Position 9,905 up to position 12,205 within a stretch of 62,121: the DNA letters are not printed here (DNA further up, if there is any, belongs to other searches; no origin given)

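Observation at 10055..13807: Hanks Ser/Thr kinase + FHA-fused PCP in place of the usual BY-kinase switch for polysaccharide export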

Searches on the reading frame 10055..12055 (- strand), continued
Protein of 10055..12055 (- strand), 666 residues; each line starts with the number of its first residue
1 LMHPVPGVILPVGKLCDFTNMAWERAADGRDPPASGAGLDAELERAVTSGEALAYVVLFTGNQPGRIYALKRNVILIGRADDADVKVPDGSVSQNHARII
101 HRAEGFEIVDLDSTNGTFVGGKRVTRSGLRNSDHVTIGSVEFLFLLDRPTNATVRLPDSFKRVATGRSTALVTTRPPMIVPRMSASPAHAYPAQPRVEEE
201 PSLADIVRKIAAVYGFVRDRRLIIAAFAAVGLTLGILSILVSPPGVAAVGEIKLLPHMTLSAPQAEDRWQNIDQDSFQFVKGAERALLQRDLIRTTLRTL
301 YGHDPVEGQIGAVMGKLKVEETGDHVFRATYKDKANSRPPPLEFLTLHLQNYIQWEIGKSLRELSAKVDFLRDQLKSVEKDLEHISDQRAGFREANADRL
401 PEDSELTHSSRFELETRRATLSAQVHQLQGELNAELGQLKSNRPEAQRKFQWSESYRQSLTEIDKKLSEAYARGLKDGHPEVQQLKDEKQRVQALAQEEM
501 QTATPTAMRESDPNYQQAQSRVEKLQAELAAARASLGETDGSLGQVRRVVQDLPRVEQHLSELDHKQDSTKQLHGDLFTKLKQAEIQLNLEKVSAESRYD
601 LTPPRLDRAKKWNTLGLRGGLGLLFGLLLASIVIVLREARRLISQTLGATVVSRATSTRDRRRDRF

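Call 32: predict_structure(alignment_id=A2)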
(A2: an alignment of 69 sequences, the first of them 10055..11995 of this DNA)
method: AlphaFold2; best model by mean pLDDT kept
length: 646 residues; sequences in the alignment: 69
mean_pLDDT: 77.4   pTM: 0.44
mean pLDDT of the five models: 77.4, 76.8, 76.1, 75.8, 73.3
residues with pLDDT >= 90: 215; 70-90: 259; 50-70: 74; < 50: 98
segments of 3 or more residues with pLDDT < 50: 1-16, 56-63, 129-180, 630-646
pLDDT, mean of each block of 10 residues (from residue 1): 40 48 63 61 66 52 52 68 80 83 88 80 64 31 32 37 37 41 76 83 89 88 89 78 52 72 94 96 94 95 92 90 96 92 92 96 94 86 76 91 94 87 75 85 88 83 88 85 76 84 93 93 88 89 94 95 92 88 90 86 91 87 68 40 40
secondary structure, 60 per line:
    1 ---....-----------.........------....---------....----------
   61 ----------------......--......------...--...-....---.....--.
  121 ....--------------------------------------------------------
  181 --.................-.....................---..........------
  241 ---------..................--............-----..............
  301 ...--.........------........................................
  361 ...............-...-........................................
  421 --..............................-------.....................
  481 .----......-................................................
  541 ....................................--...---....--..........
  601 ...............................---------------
elements in order: H4-7 H19-27 E34-37 E47-50 E77-82 E85-90 E97-99 E102-104 E106-109 E113-117 E120-124 H183-199 H201-221 E225-234 H250-267 H270-281 H287-296 E297-303 E306-314 H321-375 H381-420 H423-452 H460-481 H486-491 H493-576 E579-581 E585-588 H591-631

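Call 37: fold_search(model_id=the predicted structure, library=pdb)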
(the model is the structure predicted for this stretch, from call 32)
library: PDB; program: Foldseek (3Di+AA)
matches with E <= 10: 925; with E <= 0.001: 19
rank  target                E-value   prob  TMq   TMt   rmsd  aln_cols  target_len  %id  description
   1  9r68_I                6.8e-09  1.00  0.32  0.30  11.4       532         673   14  CPS secretion pathway Wza-Wzc_C1 (Conf 2) (released 2026-03-04)
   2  9r64_I                7.1e-08  1.00  0.25  0.24  20.7       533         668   12  CPS secretion pathway Wza-Wzc_C1 (Conf 0) (released 2026-03-04)
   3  9r62_K                1.2e-07  1.00  0.29  0.28  37.4       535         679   12  CPS co-polymerase Wzc_C1 (released 2026-03-04)
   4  9i2q_A                2.0e-06  1.00  0.22  0.22  49.8       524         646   14  Wzc-K540M-3YE MgADP C1 (released 2025-04-30)
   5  7nhr_A                2.0e-06  1.00  0.20  0.20  52.3       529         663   13  Putative transmembrane protein Wzc K540M C1 (released 2021-08-25)
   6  9exq_A                2.9e-06  1.00  0.19  0.19  52.2       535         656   13  Wzc-K540M-3YE-N711Y MgADP C1 (released 2025-04-23)
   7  9exo_A                5.1e-06  1.00  0.20  0.19  52.0       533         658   13  Wzc-K540M-2YE MgADP C1 (released 2025-04-23)
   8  9r6b_I                1.7e-05  1.00  0.24  0.26  20.8       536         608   12  CPS secretion pathway Wza-Wzc (Conf 4) (released 2026-03-04)
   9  7nib_A                2.5e-05  1.00  0.22  0.21  52.4       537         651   13  Wzc-K540M-4YE C1 (released 2021-08-25)
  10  9r62_I                2.4e-04  1.00  0.30  0.31   7.8       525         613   10  CPS co-polymerase Wzc_C1 (released 2026-03-04)
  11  7rj3_A                2.6e-04  1.00  0.10  0.57  10.4        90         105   33  Crystal Structure of the Forkhead Associated (FHA) Domain of the Glycogen Accumulation Regulator (GarA) from Mycobacte (released 2021-07-28)
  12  7rj3_C                3.4e-04  1.00  0.10  0.61  10.2        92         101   33  Crystal Structure of the Forkhead Associated (FHA) Domain of the Glycogen Accumulation Regulator (GarA) from Mycobacte (released 2021-07-28)
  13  5xg2                  3.4e-04  1.00  0.20  0.39   9.7       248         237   19  Crystal structure of a coiled-coil segment (residues 345-468 and 694-814) of Pyrococcus yayanosii Smc (released 2017-06-07)
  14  6i2r_B                5.9e-04  1.00  0.10  0.64  10.3        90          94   33  Crystal structure of the SucA domain of Mycobacterium smegmatis KGD (alpha-ketoglutarate decarboxylase), mutant R802A, (released 2019-05-22)
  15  8p3p_A                5.9e-04  1.00  0.17  0.31  39.1       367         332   11  Full-length bacterial polysaccharide co-polymerase WzzE mutant R267E from E. coli. C4 symmetry (released 2023-07-26)
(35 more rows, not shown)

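Call 49: find_related_loci(query=A2, collection=metagenome_contigs, flank=6000)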
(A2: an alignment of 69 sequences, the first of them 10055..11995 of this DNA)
Query A2 (646 aa) in metagenome_contigs; peptide patterns used: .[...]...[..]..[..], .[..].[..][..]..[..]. (x = any residue, [..] = any of these).
279 stretches matched a pattern; 73 encode a relative of the query (tblastn E <= 1e-3); 73 distinct loci.
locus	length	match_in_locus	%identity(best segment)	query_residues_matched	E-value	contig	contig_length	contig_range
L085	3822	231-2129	74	1-637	0e+0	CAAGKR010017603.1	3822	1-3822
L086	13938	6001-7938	75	1-646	0e+0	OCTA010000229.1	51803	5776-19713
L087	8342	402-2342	71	1-638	0e+0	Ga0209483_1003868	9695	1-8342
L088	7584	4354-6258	74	1-627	0e+0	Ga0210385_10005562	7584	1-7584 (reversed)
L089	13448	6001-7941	71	1-638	0e+0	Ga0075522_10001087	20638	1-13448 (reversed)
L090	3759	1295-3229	71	1-646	0e+0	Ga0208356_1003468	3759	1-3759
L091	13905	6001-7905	71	1-637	0e+0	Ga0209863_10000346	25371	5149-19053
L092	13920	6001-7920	59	1-646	0e+0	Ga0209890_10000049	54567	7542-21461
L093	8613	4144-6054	62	1-634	0e+0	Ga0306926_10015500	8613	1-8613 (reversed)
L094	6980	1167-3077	62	1-634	0e+0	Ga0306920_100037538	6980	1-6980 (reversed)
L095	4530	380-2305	59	1-646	0e+0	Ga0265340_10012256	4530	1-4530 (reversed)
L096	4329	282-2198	60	1-643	0e+0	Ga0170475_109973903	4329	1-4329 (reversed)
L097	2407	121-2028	60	1-632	0e+0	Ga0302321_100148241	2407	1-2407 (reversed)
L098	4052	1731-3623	59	1-632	0e+0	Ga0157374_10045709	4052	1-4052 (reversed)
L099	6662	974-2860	59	1-632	0e+0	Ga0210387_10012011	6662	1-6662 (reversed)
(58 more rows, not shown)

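Call 51: find_encoding_contigs(protein=P0120, flank=10000, max_places=1)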
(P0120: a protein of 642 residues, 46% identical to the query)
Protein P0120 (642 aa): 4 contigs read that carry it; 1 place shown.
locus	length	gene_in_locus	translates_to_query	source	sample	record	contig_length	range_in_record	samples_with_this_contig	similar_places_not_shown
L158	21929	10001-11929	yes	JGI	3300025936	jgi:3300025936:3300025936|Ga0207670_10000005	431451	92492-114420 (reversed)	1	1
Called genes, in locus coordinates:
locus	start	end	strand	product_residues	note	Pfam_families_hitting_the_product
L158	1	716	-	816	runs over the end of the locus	PF22666:Glyco_hydro_2_N2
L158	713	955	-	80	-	-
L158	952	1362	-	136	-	PF01648:ACPS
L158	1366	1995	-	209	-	PF13302:Acetyltransf_3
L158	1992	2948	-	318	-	PF08893:DUF1839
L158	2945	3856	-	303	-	-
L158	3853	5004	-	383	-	PF02771:Acyl-CoA_dh_N, PF00441:Acyl-CoA_dh_1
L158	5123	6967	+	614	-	PF13522:GATase_6, PF13537:GATase_7, PF01380:SIS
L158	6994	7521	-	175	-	PF00027:cNMP_binding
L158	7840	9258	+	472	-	PF13727:CoA_binding_3, PF02397:Bac_transf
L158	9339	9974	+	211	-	PF17837:4PPT_N, PF01648:ACPS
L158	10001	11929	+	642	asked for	PF00498:FHA, PF16697:Yop-YscD_cpl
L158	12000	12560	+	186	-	PF02563:Poly_export, PF22461:SLBB_2 (weak), PF10531:SLBB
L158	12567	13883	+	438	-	-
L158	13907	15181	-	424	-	-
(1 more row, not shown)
